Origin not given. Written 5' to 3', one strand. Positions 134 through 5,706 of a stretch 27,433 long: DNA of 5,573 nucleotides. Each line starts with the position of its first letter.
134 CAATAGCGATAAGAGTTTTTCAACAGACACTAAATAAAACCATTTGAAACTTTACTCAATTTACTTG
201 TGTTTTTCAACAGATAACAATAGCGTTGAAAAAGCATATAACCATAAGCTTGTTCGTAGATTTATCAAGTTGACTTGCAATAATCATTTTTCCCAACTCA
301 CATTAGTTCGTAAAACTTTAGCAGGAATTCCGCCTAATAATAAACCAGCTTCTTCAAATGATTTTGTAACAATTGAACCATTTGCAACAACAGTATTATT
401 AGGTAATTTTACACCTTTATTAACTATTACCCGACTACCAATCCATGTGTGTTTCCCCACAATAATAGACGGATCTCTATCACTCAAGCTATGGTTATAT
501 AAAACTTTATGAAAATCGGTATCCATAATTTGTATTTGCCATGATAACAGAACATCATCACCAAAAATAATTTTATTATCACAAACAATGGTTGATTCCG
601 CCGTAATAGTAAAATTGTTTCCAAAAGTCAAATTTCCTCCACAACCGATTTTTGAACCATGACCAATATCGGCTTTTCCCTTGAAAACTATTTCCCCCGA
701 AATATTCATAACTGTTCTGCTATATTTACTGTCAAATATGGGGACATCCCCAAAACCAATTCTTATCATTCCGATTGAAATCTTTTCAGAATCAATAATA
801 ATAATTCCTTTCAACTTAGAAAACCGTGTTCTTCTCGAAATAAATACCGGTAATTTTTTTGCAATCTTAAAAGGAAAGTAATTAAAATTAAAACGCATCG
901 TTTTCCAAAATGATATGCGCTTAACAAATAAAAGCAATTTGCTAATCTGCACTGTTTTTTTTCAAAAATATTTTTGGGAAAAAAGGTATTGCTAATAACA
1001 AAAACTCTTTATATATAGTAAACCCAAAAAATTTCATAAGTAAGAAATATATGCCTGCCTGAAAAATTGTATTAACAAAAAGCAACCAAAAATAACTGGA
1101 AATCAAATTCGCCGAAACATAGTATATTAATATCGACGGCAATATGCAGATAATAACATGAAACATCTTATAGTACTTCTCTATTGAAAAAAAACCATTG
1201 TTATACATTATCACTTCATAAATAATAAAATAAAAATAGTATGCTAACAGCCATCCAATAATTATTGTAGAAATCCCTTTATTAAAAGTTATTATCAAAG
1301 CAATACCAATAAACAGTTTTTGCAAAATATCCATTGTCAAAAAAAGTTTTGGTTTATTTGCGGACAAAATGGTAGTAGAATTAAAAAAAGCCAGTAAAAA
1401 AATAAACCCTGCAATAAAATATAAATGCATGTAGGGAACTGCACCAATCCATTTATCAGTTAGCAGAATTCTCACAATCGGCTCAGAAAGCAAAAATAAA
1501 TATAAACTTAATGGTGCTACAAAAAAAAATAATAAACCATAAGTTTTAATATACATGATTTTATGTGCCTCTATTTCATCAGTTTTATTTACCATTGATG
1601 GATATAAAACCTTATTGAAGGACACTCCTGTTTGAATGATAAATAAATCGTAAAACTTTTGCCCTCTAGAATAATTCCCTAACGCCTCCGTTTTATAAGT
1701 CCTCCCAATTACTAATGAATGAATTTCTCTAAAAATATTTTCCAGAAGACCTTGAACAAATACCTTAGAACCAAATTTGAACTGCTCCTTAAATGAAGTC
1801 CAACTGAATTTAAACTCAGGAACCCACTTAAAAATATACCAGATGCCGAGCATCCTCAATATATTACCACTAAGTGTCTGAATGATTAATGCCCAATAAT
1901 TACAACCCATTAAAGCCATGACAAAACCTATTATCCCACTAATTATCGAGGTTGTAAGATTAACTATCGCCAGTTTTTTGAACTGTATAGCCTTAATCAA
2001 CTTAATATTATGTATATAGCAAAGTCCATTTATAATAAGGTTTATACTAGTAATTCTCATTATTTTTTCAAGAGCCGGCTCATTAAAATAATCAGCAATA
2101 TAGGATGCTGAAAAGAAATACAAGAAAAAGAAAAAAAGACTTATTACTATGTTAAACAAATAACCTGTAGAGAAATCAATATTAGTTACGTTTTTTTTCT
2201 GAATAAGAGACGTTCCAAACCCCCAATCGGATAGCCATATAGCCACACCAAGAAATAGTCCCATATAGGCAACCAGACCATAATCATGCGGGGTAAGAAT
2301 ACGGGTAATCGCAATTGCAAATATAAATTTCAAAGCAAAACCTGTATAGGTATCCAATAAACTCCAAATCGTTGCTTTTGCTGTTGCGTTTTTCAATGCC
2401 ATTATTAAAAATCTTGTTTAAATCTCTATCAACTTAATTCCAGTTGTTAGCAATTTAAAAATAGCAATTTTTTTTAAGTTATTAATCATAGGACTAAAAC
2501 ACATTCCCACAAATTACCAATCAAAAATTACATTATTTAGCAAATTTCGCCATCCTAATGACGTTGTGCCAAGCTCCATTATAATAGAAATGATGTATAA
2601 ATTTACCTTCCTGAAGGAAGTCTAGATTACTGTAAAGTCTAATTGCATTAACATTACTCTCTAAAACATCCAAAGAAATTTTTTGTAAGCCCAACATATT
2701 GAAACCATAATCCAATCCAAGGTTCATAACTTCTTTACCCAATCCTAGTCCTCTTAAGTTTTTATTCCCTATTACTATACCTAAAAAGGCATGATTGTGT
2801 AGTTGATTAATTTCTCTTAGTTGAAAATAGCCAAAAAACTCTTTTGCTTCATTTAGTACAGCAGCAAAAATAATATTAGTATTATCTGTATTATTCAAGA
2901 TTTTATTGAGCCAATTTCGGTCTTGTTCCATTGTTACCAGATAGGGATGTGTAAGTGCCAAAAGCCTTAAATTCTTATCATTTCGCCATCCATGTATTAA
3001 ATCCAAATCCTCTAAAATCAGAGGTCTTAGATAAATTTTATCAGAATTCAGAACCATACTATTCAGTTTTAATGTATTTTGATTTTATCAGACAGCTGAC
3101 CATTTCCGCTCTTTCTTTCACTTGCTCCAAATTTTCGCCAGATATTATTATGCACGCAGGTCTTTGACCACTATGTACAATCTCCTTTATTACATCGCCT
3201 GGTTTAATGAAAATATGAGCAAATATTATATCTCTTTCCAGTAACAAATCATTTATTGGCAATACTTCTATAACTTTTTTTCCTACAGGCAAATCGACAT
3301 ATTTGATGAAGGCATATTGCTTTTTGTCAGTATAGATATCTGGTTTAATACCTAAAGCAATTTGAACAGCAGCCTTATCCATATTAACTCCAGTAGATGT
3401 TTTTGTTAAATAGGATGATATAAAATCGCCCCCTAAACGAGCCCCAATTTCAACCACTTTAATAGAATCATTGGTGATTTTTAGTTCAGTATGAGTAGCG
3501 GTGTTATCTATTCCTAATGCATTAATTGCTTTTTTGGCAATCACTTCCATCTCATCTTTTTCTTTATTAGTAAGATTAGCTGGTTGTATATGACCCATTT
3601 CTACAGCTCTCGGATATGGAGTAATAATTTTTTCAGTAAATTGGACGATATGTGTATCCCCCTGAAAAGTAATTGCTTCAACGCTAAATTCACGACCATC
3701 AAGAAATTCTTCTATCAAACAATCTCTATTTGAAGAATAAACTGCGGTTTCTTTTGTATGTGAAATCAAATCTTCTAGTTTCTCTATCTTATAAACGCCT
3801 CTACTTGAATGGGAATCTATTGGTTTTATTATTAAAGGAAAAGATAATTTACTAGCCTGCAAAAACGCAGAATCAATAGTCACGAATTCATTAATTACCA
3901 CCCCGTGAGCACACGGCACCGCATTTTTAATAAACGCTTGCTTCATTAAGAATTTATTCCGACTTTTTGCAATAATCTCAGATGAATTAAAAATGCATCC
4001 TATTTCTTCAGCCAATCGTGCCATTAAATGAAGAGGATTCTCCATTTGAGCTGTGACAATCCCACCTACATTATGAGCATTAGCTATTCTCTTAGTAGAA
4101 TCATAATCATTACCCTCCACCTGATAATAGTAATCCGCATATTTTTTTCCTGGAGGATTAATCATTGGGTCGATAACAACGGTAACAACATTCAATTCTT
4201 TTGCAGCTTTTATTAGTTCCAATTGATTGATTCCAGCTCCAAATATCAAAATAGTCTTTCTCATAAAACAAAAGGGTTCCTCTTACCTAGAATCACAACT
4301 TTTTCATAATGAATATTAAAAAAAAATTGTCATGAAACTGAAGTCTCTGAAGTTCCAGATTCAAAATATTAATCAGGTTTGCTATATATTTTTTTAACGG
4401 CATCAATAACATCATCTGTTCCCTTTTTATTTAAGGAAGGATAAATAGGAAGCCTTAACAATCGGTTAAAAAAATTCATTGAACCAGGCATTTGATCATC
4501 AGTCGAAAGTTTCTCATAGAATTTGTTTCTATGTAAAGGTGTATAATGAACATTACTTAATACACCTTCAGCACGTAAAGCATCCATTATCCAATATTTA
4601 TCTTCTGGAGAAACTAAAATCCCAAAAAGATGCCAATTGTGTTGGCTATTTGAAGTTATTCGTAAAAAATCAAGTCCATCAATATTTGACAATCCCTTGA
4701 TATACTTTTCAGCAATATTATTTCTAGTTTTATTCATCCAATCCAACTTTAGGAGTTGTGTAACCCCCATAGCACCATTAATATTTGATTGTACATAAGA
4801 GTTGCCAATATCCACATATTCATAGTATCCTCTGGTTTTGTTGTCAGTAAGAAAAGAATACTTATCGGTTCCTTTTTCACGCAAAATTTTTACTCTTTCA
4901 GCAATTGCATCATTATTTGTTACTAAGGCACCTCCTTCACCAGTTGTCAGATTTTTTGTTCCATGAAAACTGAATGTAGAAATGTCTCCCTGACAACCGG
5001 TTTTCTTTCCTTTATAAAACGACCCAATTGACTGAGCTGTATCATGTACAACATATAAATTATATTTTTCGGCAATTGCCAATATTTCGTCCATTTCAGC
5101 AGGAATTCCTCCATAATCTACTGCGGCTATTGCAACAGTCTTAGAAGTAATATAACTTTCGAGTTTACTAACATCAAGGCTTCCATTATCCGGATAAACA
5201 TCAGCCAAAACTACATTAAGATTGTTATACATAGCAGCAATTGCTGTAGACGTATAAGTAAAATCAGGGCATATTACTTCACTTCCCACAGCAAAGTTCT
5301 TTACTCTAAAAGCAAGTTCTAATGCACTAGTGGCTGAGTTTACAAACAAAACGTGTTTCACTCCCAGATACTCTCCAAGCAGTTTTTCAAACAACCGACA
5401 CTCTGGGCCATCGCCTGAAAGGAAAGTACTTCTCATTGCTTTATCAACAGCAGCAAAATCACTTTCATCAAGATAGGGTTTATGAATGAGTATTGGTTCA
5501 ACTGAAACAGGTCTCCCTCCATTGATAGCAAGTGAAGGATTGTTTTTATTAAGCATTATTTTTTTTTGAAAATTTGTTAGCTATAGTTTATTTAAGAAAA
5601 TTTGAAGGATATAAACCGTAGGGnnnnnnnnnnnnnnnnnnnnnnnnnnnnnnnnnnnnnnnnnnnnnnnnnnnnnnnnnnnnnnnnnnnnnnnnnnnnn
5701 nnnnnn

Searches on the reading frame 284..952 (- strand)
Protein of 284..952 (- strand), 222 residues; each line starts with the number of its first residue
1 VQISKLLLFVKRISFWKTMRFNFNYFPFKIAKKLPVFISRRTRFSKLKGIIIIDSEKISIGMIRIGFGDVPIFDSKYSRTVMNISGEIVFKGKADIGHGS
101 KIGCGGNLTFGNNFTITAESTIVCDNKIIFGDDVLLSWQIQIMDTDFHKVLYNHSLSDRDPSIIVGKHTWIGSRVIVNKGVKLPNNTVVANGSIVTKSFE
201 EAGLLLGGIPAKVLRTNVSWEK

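Call 11: search_protein_families(library=pfam, proteins=[window:284-952:-])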
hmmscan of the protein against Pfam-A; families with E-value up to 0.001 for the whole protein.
window:284-952:- (222 aa): 2 families
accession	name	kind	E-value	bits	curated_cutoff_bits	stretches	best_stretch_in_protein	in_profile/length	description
PF14602.12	Hexapep_2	-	1.7e-05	24.8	27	1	163-197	2-34/34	Hexapeptide repeat of succinyl-transferase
PF00132.30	Hexapep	-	0.00015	21.8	27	1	163-197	2-36/36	Bacterial transferase hexapeptide (six repeats)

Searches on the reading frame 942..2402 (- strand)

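Call 11: search_protein_families(library=pfam, proteins=[window:942-2402:-])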
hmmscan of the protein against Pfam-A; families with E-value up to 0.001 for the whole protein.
window:942-2402:- (486 aa): 2 families
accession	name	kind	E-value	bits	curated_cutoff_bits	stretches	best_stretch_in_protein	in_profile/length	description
PF13440.11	Polysacc_synt_3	-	1.4e-76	258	23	1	32-323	2-293/293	Polysaccharide biosynthesis protein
PF01943.22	Polysacc_synt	-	1.4e-31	110.3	28.2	1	9-271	3-271/274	Polysaccharide biosynthesis protein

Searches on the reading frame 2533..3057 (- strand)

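Call 11: search_protein_families(library=pfam, proteins=[window:2533-3057:-])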
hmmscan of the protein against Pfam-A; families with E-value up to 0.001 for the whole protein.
window:2533-3057:- (174 aa): 4 families
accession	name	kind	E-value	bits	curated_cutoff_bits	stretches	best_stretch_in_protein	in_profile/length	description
PF13302.13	Acetyltransf_3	-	1.3e-14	55.5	25.4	1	8-147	2-137/138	Acetyltransferase (GNAT) domain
PF00583.31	Acetyltransf_1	-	3e-12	47.3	20.7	1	40-147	15-116/116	Acetyltransferase (GNAT) family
PF13420.13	Acetyltransf_4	-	1.7e-09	38.4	24.3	1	15-164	6-151/155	Acetyltransferase (GNAT) domain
PF13523.12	Acetyltransf_8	-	9.2e-06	25.8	27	1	16-152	4-142/145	Acetyltransferase (GNAT) domain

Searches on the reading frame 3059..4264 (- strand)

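Call 11: search_protein_families(library=pfam, proteins=[window:3059-4264:-])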
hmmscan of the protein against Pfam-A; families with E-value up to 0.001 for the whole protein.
window:3059-4264:- (401 aa): 9 families
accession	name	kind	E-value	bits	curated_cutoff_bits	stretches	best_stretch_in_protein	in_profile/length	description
PF13535.11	ATP-grasp_4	-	3e-23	82.7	27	1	141-281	2-157/160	ATP-grasp domain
PF02786.22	CPSase_L_D2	-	5.4e-14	52.7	19.8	1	107-307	5-207/211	Carbamoyl-phosphate synthase L chain, ATP binding domain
PF02655.19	ATP-grasp_3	-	1.9e-10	41.5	23.2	1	139-279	29-159/160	ATP-grasp domain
PF07478.18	Dala_Dala_lig_C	-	2.6e-09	37.3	24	1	137-276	32-175/204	D-ala D-ala ligase C-terminus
PF18603.7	LAL_C2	-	4.9e-07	30.4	29.4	1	345-393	25-73/78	L-amino acid ligase C-terminal domain 2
PF01071.24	GARS_A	-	5.2e-07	30.1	27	1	103-278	2-190/194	Phosphoribosylglycinamide synthetase, ATP-grasp (A) domain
PF02222.28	ATP-grasp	-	1e-05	25.7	27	1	120-276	6-162/179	ATP-grasp domain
PF15632.11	ATPgrasp_Ter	-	1.1e-05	25.6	29.1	1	180-309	3-115/131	ATP-grasp in the biosynthetic pathway with Ter operon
PF22660.2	RS_preATP-grasp-like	-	3.9e-05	24.4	27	1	3-87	2-84/98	Ribonucleotide synthetase preATP-grasp domain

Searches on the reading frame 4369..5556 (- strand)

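Call 11: search_protein_families(library=pfam, proteins=[window:4369-5556:-])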
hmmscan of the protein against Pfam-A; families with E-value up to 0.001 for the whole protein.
window:4369-5556:- (395 aa): 4 families
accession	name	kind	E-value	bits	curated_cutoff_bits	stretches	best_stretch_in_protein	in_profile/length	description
PF01041.23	DegT_DnrJ_EryC1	-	9.3e-98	328.2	19.8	1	29-387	3-359/360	DegT/DnrJ/EryC1/StrS aminotransferase family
PF01212.27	Beta_elim_lyase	-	1.6e-09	37.9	27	1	48-229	29-227/288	Beta-eliminating lyase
PF00266.25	Aminotran_5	-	8.6e-09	35.3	21.5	1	67-331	62-332/371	Aminotransferase class-V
PF00155.27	Aminotran_1_2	-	1.3e-07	31.6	19.7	1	41-175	32-188/361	Aminotransferase class I and II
